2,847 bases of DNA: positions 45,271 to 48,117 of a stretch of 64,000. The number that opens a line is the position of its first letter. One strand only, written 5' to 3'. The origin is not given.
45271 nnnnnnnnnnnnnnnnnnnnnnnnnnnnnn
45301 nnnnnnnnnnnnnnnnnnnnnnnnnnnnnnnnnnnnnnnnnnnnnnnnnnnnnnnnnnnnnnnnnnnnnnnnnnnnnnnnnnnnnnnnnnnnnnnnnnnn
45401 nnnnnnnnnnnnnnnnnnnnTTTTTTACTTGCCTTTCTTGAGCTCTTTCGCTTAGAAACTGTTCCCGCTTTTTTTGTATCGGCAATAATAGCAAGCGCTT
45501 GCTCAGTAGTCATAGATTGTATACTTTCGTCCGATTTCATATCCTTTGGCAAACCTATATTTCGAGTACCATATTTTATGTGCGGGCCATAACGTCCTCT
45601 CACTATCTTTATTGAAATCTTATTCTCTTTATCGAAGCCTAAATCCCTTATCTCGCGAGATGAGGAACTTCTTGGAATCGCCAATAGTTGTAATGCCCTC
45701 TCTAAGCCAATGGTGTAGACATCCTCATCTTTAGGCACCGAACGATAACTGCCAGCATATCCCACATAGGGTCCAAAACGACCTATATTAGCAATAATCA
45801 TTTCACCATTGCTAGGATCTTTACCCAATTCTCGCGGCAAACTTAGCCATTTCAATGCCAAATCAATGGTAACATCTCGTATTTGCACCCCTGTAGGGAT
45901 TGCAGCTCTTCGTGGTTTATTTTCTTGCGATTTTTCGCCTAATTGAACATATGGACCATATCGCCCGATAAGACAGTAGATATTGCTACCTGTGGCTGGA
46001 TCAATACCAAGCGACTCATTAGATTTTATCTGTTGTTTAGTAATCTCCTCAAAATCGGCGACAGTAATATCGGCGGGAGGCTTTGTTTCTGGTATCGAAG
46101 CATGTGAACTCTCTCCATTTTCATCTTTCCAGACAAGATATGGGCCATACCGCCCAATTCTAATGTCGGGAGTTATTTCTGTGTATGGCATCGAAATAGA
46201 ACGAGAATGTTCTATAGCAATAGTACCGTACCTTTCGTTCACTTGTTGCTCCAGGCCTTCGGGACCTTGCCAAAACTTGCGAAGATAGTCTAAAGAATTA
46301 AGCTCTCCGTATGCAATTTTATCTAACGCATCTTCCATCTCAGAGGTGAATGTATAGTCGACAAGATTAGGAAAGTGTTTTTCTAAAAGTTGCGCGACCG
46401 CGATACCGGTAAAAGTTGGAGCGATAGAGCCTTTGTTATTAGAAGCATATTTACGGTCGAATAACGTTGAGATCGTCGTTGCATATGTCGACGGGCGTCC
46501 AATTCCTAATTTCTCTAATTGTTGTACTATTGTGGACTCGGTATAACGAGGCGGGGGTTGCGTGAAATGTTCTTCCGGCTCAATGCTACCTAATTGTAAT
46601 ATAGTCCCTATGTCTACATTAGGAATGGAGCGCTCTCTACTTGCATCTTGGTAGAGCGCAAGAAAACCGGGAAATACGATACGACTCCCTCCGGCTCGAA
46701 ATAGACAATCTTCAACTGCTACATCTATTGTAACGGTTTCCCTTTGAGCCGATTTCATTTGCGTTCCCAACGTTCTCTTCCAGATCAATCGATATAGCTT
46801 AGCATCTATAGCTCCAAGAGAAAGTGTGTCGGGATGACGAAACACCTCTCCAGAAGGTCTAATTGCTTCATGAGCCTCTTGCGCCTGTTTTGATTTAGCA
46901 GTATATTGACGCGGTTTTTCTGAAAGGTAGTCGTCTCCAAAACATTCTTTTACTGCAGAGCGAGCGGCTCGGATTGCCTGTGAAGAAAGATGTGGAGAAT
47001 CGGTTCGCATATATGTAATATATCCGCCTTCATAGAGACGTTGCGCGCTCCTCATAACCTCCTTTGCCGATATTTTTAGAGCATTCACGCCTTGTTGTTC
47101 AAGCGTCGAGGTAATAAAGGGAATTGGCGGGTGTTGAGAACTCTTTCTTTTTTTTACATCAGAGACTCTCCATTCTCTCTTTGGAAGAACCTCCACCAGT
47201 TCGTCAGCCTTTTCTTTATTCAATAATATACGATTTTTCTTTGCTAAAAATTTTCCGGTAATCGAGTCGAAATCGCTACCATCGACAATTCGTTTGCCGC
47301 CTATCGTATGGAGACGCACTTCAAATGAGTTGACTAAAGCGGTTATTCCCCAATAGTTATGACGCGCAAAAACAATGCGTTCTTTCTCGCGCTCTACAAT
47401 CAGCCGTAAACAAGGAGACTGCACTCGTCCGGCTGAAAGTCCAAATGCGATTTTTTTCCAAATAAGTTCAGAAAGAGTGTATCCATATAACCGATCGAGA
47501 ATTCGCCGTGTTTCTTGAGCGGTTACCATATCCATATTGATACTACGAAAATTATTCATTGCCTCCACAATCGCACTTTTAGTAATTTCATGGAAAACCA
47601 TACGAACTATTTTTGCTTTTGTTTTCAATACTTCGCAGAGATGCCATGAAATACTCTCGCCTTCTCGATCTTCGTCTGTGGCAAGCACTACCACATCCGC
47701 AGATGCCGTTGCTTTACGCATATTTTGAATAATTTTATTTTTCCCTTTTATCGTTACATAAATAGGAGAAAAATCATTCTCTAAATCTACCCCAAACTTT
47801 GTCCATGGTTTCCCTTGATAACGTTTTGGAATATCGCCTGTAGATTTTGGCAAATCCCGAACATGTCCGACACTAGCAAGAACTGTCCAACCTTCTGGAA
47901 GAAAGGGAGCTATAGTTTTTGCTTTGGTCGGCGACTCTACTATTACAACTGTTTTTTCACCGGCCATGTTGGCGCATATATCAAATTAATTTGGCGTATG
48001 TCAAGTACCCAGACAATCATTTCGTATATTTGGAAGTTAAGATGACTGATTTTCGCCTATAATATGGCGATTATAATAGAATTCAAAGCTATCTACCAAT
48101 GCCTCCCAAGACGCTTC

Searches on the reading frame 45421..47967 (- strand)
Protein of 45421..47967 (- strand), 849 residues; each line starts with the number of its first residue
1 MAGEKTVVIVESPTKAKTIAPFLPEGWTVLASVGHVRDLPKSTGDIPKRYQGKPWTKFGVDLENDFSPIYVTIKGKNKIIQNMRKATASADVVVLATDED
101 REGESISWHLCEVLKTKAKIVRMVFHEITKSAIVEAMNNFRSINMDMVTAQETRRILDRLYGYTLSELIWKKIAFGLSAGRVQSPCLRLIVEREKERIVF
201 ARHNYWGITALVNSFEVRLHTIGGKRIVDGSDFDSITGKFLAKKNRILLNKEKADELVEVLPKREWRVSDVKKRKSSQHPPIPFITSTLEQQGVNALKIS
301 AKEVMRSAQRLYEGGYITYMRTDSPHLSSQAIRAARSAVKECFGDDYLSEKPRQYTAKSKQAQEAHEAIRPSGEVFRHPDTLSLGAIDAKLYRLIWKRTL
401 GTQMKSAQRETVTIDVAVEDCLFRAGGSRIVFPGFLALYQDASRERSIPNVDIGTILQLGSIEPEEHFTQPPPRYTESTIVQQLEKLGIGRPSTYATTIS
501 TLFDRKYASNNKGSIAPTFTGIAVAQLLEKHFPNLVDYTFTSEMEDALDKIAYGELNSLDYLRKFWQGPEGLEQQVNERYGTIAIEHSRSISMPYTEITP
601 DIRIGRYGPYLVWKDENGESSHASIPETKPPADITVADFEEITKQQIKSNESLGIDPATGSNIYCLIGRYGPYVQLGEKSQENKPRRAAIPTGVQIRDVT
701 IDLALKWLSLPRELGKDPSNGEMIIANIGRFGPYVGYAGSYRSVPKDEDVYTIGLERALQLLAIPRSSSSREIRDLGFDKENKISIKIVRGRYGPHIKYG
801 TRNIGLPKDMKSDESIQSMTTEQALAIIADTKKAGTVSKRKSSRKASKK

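Call 75: search_protein_families(library=ncbifam, proteins=[window:45421-47967:-])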
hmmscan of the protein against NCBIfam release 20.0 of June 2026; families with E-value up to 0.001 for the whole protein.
window:45421-47967:- (849 aa): 12 families
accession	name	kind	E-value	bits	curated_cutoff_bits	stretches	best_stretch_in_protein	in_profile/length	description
NF006451.0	PRK08780.1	equivalog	7.8e-209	696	1265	2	5-629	3-632/824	DNA topoisomerase I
TIGR01051.1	topA_bact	equivalog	8.4e-209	695.6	456.4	1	8-617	2-623/632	type I DNA topoisomerase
NF004966.0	PRK06319.1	equivalog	2.3e-133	446.1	868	1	4-567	2-571/862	DNA topoisomerase I/SWI domain fusion protein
TIGR01054.1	rgy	equivalog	3.2e-84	283.3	471.7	1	72-567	701-1167/1172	reverse gyrase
TIGR01057.1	topA_arch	equivalog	2.4e-72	244.1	458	1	65-563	66-555/618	DNA topoisomerase I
NF005555.0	PRK07220.1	equivalog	2.1e-70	238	635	1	70-557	78-549/740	DNA topoisomerase I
NF004438.0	PRK05776.1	equivalog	3e-68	230.6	793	1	65-557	76-563/677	DNA topoisomerase I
NF005829.0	PRK07726.1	subfamily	6e-63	213.5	597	1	73-585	76-605/669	DNA topoisomerase 3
NF011532.0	PRK14973.1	equivalog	1e-59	202.3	930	1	76-554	83-545/936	DNA topoisomerase I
TIGR01056.1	topB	subfamily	1.2e-57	195.8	515.75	1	48-567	56-591/706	DNA topoisomerase III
NF006032.0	PRK08173.1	equivalog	3.4e-35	121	1058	1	75-565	83-597/863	DNA topoisomerase III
NF011313.0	PRK14724.1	equivalog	4e-20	71.2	1088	1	65-563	78-615/988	DNA topoisomerase III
